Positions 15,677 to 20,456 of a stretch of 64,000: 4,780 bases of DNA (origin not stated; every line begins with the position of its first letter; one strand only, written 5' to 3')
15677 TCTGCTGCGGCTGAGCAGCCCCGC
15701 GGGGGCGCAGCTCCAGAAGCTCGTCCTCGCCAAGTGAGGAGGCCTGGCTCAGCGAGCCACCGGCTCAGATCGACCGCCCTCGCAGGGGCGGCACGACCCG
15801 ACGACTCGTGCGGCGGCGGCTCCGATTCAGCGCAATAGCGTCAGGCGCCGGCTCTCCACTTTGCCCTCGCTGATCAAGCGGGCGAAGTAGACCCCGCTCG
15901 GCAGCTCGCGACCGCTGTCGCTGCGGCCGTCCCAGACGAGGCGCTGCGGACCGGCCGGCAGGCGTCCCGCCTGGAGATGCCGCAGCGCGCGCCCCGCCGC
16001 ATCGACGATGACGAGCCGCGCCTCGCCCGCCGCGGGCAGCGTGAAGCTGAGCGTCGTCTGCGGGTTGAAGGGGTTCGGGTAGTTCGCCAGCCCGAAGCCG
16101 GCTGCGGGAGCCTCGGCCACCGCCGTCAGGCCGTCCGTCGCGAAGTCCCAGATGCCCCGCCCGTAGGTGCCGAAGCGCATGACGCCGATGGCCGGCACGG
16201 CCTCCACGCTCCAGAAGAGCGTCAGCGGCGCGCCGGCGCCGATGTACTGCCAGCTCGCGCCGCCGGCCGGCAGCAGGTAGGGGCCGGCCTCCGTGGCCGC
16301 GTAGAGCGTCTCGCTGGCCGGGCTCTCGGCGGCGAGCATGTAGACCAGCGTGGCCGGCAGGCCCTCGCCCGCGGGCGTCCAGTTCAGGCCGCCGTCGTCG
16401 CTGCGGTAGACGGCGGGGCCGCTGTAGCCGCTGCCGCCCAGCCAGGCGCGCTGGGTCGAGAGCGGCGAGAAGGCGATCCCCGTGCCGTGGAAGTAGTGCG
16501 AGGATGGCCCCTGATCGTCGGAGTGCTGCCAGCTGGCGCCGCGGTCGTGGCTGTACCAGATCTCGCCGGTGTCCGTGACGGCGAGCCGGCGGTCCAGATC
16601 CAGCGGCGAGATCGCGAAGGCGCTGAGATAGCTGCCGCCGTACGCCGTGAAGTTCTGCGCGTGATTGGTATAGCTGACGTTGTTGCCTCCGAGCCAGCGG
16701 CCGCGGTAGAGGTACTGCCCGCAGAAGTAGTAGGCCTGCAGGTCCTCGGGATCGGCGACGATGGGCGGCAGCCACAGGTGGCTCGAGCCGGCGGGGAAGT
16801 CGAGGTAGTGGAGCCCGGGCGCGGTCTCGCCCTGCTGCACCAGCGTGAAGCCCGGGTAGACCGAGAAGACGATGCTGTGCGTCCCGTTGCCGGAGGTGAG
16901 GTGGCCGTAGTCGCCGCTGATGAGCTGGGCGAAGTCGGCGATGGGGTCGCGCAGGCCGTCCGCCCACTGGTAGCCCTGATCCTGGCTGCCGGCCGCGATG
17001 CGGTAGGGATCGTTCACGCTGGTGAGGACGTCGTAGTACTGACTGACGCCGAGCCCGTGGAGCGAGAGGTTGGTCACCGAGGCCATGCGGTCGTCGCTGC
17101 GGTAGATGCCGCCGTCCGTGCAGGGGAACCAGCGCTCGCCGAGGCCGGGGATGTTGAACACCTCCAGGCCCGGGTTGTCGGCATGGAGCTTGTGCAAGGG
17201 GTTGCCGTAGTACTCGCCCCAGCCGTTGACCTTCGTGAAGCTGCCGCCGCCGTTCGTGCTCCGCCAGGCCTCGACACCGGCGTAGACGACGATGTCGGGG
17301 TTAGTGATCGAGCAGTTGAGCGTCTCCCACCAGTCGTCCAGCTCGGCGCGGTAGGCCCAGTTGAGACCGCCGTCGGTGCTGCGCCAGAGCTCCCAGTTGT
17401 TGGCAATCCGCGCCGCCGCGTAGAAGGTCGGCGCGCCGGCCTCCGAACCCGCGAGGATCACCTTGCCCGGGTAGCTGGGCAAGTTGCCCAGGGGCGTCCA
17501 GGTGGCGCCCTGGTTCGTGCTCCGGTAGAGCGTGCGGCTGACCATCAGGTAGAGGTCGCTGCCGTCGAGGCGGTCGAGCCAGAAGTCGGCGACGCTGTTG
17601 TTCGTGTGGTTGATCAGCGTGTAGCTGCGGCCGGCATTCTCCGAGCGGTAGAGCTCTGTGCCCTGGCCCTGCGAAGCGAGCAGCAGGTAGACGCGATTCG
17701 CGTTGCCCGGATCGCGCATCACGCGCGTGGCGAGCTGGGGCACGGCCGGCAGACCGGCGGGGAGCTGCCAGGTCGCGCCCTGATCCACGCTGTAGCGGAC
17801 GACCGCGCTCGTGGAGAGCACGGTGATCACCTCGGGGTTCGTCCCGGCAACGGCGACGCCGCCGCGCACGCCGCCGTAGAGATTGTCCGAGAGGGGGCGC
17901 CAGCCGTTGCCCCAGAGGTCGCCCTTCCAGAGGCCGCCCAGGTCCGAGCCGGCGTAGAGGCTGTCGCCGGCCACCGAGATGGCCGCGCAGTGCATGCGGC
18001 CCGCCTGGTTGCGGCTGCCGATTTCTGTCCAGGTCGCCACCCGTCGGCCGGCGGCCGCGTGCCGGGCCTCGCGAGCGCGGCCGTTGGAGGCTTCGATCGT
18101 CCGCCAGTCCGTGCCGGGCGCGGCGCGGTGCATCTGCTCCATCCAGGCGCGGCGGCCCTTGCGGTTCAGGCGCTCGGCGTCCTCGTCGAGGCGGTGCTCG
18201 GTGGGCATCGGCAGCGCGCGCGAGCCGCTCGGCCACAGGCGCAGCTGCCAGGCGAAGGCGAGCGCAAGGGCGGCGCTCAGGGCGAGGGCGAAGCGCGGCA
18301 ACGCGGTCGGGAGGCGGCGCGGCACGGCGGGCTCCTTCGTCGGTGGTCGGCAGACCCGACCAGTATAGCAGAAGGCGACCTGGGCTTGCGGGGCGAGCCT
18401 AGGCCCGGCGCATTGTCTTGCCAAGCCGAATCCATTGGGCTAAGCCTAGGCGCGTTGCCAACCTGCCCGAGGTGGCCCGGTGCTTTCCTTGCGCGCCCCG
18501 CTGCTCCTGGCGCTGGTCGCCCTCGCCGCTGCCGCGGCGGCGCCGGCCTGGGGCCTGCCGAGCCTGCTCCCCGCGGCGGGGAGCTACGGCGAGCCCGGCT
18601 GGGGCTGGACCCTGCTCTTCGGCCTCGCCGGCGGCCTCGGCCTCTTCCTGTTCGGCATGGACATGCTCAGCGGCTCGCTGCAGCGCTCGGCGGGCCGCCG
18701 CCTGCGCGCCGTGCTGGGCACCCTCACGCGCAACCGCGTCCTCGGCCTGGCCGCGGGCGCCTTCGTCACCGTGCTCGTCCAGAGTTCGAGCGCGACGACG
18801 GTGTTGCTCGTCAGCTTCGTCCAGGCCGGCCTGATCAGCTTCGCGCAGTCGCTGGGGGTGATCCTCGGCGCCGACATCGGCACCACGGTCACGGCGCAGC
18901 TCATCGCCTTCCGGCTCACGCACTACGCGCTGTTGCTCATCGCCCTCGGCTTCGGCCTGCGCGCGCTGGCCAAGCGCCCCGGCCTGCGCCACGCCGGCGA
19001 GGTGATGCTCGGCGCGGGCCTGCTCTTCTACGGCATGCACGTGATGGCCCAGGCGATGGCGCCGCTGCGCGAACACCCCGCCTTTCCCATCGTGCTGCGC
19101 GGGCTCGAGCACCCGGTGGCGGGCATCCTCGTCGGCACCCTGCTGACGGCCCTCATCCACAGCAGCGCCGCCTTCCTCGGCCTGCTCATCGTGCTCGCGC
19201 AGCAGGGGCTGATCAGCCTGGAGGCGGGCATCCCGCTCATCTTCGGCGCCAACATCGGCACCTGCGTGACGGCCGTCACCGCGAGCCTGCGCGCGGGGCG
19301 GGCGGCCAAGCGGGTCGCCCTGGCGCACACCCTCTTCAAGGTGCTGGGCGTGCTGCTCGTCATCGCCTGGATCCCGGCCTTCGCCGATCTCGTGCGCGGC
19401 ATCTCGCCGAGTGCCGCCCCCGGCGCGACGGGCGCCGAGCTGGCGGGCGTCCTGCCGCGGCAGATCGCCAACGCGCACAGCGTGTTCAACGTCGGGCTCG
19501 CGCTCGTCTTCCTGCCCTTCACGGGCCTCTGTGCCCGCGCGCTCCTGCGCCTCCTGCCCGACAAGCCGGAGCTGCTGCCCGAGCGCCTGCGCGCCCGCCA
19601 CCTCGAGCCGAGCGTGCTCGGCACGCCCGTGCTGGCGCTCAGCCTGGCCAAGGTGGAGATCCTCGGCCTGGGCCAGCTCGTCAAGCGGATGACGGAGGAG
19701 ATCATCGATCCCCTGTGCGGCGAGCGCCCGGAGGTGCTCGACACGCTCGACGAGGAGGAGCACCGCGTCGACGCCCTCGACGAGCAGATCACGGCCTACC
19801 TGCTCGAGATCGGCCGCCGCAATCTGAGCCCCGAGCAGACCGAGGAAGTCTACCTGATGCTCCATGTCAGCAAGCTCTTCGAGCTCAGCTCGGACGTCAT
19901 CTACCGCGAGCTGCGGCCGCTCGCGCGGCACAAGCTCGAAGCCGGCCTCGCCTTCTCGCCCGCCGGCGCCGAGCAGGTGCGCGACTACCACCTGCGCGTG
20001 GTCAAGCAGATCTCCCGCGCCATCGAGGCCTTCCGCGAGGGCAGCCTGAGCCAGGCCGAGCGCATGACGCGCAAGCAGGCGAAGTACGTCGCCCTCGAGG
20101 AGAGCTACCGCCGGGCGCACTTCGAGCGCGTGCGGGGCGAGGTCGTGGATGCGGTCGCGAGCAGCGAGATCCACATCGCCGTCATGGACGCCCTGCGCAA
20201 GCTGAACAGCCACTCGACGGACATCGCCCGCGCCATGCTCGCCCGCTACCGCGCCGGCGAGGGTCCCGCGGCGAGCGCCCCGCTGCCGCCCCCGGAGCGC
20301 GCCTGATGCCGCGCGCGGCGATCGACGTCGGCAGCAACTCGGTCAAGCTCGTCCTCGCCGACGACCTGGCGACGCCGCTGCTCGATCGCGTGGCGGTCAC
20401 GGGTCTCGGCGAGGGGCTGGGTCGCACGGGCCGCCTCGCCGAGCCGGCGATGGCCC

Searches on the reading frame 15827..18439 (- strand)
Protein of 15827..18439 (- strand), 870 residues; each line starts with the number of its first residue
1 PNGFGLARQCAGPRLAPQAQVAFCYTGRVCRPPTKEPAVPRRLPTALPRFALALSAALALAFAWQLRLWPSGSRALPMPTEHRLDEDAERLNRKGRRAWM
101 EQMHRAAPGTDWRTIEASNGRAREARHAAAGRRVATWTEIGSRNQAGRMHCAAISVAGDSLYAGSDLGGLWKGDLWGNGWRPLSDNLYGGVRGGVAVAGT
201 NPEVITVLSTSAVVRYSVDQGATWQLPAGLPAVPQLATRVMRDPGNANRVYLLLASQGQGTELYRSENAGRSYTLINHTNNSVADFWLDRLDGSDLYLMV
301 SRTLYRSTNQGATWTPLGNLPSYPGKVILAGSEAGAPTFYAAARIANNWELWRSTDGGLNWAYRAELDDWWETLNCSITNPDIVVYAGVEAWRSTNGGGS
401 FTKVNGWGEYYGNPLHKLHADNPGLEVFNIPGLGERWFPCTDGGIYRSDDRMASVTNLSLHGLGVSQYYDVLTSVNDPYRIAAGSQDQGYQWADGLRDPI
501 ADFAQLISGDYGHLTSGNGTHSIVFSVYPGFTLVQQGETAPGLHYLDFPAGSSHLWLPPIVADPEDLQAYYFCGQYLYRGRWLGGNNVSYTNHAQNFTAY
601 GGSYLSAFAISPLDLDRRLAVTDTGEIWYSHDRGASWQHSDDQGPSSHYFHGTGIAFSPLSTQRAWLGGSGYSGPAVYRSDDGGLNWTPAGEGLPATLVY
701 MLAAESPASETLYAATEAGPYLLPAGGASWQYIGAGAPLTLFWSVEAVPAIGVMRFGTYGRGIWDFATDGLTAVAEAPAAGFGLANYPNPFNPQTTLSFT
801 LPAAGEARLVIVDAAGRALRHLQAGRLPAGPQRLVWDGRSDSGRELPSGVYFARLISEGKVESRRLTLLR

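Call 13: search_protein_families(library=pfam, proteins=[window:15827-18439:-], max_evalue=0.001)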
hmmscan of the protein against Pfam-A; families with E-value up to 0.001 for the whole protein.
window:15827-18439:- (870 aa): 4 families
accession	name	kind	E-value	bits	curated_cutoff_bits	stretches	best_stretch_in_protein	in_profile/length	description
PF15902.12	Sortilin-Vps10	-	1.7e-14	54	33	2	602-690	22-112/446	Sortilin, neurotensin receptor 3,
PF02012.26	BNR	-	4.9e-09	35.3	27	0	628-638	1-11/12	BNR/Asp-box repeat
PF13860.13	FlgD_ig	-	5.6e-09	36.3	27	1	798-851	15-69/79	FlgD Ig-like domain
PF15899.11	BNR_6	-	3.9e-05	23.8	27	0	627-639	1-13/14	BNR-Asp box repeat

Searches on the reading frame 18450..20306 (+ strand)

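Call 13: search_protein_families(library=pfam, proteins=[window:18450-20306:+], max_evalue=0.001)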
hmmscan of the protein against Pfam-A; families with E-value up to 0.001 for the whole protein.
window:18450-20306:+ (618 aa): 2 families
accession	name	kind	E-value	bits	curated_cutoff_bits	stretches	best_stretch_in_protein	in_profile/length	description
PF02690.20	Na_Pi_cotrans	-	4.9e-60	201.9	29.1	2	65-200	1-136/137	Na+/Pi-cotransporter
PF01895.24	PhoU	-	4.3e-07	30.6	23.5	0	406-482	3-80/89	PhoU domain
